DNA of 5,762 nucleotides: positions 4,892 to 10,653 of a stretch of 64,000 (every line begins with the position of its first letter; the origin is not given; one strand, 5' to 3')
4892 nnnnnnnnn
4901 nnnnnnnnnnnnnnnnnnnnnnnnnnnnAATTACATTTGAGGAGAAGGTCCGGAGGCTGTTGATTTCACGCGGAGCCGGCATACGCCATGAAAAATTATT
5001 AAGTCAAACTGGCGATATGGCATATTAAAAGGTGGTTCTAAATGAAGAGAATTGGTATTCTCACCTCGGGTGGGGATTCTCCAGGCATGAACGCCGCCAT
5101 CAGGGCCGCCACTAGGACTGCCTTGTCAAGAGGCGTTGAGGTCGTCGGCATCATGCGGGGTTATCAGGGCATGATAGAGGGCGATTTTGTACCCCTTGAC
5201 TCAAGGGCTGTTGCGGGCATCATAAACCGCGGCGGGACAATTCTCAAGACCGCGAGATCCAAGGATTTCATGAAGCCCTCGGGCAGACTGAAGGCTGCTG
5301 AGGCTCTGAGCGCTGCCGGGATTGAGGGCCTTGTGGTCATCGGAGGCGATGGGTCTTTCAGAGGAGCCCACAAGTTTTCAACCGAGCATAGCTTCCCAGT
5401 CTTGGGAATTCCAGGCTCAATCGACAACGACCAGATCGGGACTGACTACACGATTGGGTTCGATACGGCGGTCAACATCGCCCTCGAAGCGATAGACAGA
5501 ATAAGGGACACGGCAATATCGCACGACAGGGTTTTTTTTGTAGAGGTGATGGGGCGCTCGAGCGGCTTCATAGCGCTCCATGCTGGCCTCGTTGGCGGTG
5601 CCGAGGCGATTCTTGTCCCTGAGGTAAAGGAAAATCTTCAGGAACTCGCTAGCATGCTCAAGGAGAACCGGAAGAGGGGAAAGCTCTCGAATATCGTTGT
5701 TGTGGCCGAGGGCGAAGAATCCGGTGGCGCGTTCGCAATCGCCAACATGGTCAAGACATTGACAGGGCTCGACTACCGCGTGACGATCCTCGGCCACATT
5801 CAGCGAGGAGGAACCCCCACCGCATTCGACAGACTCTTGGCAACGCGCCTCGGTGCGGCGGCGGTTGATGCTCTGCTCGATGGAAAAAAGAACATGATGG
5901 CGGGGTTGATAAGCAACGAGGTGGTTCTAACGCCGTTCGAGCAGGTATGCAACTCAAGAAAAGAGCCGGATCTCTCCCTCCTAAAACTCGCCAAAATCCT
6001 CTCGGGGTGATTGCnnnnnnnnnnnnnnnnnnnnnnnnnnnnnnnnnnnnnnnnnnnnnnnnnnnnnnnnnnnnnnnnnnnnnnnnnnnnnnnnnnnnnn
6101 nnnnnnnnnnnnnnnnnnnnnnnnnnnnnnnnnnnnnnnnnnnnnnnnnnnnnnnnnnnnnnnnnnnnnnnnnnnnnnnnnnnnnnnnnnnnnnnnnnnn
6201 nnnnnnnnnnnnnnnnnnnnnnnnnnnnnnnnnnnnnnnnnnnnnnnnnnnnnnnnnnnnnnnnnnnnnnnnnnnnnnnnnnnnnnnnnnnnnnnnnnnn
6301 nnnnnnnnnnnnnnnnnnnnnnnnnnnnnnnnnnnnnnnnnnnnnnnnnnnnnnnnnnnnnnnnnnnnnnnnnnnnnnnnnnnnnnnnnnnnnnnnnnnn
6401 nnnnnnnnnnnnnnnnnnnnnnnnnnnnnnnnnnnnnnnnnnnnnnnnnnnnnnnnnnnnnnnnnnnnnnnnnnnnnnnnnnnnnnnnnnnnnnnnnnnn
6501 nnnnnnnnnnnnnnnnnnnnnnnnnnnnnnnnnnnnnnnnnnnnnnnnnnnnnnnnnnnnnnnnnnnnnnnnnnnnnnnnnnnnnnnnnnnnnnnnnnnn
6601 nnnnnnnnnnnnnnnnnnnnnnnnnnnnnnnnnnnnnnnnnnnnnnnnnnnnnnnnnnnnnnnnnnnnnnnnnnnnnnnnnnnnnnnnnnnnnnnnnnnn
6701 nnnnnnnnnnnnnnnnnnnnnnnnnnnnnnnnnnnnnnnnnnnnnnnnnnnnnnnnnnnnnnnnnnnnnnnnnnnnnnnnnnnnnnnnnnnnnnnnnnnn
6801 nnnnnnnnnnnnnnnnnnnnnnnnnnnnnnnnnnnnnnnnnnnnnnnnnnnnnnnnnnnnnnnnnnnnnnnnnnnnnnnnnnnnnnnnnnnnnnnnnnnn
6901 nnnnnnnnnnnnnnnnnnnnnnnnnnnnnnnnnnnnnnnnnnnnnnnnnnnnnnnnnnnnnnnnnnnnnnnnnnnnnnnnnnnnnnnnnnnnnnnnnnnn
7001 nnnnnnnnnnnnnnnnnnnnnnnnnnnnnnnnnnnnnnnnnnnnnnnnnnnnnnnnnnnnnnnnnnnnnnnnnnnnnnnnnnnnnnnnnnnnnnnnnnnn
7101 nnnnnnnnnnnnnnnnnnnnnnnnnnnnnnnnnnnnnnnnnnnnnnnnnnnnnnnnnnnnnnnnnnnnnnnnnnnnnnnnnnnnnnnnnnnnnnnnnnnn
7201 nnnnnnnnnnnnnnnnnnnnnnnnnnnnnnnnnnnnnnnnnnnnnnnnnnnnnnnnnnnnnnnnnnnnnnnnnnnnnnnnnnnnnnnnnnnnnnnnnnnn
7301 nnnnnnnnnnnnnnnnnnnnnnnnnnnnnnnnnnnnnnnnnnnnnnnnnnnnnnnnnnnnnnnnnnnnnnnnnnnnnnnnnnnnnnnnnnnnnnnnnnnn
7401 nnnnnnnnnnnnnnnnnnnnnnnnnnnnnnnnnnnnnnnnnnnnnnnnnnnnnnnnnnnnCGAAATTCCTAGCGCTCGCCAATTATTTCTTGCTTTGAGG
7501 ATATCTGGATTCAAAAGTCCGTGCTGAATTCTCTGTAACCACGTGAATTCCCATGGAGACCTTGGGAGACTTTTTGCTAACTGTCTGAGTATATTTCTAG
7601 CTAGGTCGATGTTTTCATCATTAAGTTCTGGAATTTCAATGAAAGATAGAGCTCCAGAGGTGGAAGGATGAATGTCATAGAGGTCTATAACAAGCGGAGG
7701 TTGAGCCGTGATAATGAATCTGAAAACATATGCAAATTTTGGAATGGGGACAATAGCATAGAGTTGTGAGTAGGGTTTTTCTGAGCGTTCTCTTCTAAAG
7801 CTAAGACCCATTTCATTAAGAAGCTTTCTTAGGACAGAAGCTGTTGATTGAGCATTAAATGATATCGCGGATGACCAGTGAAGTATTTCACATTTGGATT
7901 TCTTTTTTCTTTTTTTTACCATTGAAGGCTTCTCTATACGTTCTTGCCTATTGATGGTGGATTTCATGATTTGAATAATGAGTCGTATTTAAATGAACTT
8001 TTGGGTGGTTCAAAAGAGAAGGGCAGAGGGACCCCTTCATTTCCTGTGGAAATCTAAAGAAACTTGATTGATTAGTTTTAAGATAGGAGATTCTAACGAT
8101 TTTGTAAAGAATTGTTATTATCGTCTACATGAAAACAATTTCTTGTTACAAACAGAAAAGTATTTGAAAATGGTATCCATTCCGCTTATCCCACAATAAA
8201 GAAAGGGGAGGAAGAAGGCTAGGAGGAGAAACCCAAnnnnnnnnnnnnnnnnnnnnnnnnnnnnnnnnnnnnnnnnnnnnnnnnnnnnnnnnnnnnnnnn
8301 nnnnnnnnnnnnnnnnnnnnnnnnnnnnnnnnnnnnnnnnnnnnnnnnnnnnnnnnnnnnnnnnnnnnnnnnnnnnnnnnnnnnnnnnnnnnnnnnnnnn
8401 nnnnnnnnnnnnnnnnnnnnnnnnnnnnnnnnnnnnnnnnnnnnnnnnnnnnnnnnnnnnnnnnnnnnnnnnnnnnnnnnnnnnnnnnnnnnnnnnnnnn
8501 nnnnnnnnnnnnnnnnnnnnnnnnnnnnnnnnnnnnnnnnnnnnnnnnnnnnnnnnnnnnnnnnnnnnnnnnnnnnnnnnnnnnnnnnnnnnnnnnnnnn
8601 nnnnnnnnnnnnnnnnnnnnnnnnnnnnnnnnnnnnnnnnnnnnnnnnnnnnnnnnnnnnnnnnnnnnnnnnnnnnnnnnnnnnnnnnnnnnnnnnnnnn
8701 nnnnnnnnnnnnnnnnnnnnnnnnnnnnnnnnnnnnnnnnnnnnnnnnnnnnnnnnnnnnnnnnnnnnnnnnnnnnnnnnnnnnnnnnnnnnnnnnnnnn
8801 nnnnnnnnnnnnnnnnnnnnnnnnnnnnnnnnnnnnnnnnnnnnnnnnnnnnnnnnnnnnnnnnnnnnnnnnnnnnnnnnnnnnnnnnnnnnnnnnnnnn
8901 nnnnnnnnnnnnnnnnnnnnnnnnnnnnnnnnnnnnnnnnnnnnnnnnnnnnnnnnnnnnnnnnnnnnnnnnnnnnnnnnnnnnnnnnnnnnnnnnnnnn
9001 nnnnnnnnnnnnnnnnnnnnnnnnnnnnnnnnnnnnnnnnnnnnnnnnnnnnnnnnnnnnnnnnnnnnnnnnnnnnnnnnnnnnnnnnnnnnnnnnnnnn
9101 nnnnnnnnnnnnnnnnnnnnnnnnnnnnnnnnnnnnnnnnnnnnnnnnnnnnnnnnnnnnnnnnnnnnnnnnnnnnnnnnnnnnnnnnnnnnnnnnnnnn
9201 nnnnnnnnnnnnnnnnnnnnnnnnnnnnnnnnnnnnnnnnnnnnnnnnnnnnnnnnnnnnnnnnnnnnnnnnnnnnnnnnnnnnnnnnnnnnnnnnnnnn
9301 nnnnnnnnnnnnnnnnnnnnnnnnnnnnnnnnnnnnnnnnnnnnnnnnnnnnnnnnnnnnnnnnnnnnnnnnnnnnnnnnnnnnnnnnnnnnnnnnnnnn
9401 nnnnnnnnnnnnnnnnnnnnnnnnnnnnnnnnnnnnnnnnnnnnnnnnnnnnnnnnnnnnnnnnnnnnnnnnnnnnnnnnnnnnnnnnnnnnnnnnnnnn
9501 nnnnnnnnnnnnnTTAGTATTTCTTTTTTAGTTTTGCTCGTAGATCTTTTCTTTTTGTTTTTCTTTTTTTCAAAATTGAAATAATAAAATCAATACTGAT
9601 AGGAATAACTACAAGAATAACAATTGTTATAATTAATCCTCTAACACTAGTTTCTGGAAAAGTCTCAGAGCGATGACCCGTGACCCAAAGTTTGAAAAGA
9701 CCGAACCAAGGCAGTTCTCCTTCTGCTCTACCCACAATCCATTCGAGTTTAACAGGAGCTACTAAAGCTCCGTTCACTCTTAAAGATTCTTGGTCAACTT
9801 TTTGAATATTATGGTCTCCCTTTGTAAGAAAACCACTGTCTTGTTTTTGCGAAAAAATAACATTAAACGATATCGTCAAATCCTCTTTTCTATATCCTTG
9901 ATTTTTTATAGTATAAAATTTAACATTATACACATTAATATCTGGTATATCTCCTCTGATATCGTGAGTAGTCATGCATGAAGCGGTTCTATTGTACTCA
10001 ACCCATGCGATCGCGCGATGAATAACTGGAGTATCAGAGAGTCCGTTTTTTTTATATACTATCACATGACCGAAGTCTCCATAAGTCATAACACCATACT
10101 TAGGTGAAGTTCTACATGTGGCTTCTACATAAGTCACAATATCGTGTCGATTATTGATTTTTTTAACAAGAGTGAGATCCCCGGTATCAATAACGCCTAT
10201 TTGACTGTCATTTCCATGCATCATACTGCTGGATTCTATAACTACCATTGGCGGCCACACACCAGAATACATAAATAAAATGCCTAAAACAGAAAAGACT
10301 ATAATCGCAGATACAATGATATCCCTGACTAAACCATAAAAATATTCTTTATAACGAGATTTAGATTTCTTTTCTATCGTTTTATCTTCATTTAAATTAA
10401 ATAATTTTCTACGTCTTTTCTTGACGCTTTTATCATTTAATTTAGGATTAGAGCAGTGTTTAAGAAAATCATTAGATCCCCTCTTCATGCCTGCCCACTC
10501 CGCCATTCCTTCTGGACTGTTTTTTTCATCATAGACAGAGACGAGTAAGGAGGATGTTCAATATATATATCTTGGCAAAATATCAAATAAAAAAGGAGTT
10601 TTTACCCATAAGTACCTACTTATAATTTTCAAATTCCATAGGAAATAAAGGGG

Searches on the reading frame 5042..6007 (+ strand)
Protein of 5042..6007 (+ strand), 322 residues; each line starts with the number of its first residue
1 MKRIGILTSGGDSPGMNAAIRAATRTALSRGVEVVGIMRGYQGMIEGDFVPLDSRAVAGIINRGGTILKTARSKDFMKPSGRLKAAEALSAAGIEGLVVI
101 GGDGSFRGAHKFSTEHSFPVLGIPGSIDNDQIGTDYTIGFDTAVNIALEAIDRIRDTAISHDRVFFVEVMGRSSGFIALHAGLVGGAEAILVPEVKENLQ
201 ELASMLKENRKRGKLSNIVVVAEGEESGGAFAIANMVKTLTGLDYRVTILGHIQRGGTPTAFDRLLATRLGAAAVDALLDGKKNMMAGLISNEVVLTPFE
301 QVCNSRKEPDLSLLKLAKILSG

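Call 49: search_protein_families(library=pfam, proteins=[window:5042-6007:+], max_evalue=0.0001)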
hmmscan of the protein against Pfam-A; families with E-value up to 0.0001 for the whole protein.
window:5042-6007:+ (322 aa): 2 families
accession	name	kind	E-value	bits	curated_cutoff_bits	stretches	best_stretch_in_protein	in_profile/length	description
PF00365.25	PFK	-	5.7e-111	370.8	30.9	1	3-278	1-277/277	Phosphofructokinase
PF01513.26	NAD_kinase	-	2.2e-05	25.2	25.5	1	83-124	62-103/130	ATP-NAD kinase N-terminal domain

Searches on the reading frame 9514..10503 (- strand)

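Call 21: search_protein_families(library=ncbifam, proteins=[window:9514-10503:-], max_evalue=10)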
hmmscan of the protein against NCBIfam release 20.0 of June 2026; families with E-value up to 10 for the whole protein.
window:9514-10503:- (329 aa): 2 families
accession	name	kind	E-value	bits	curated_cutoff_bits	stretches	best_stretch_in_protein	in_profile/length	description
TIGR02228.1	sigpep_I_arch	equivalog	7.3e-05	22.7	51.85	3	145-189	64-106/158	signal peptidase I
TIGR02227.1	sigpep_I_bact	equivalog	0.048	13.5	47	1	67-166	4-76/162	signal peptidase I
